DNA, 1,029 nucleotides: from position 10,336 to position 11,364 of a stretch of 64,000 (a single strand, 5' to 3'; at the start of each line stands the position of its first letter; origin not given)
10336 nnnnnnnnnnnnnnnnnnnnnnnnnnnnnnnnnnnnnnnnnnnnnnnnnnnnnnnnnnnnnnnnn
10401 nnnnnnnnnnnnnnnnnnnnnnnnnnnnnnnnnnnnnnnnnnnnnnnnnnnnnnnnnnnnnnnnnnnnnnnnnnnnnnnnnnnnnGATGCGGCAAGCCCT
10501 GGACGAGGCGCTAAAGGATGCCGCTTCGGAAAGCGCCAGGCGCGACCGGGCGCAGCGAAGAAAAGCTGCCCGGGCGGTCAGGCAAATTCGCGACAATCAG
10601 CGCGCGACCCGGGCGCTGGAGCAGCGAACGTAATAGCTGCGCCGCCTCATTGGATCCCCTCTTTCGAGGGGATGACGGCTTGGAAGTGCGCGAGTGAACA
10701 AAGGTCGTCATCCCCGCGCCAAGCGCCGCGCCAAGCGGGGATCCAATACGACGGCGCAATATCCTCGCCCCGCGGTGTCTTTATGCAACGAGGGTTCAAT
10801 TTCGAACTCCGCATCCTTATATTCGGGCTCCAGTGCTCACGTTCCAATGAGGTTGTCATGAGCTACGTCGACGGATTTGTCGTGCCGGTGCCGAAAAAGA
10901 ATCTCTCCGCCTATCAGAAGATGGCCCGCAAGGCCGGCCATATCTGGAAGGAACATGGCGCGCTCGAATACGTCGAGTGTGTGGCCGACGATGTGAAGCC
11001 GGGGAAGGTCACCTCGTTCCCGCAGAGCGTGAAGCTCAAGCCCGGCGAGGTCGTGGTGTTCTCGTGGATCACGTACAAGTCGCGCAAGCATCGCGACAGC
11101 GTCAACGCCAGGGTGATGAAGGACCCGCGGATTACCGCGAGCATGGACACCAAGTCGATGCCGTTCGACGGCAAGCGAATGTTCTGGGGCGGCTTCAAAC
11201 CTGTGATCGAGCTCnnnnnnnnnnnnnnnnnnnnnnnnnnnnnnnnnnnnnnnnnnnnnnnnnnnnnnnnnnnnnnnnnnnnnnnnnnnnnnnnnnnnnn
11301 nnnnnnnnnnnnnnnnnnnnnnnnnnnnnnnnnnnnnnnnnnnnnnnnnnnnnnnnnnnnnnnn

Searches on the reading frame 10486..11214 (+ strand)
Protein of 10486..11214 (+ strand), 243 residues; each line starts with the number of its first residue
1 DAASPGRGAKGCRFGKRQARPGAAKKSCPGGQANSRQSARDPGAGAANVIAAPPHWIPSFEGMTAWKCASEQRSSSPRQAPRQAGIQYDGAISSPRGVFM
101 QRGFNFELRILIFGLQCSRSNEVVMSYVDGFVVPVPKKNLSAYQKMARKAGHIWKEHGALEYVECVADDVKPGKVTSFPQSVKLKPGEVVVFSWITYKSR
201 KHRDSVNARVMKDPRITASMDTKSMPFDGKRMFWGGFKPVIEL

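Call 32: search_protein_families(library=pfam, proteins=[window:10486-11214:+], max_evalue=0.001)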
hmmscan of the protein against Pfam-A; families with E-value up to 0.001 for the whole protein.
window:10486-11214:+ (243 aa): 1 family
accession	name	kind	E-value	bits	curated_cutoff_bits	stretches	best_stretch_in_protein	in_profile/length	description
PF07237.17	DUF1428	-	9.3e-45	151.5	27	1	126-229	1-102/102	Protein of unknown function (DUF1428)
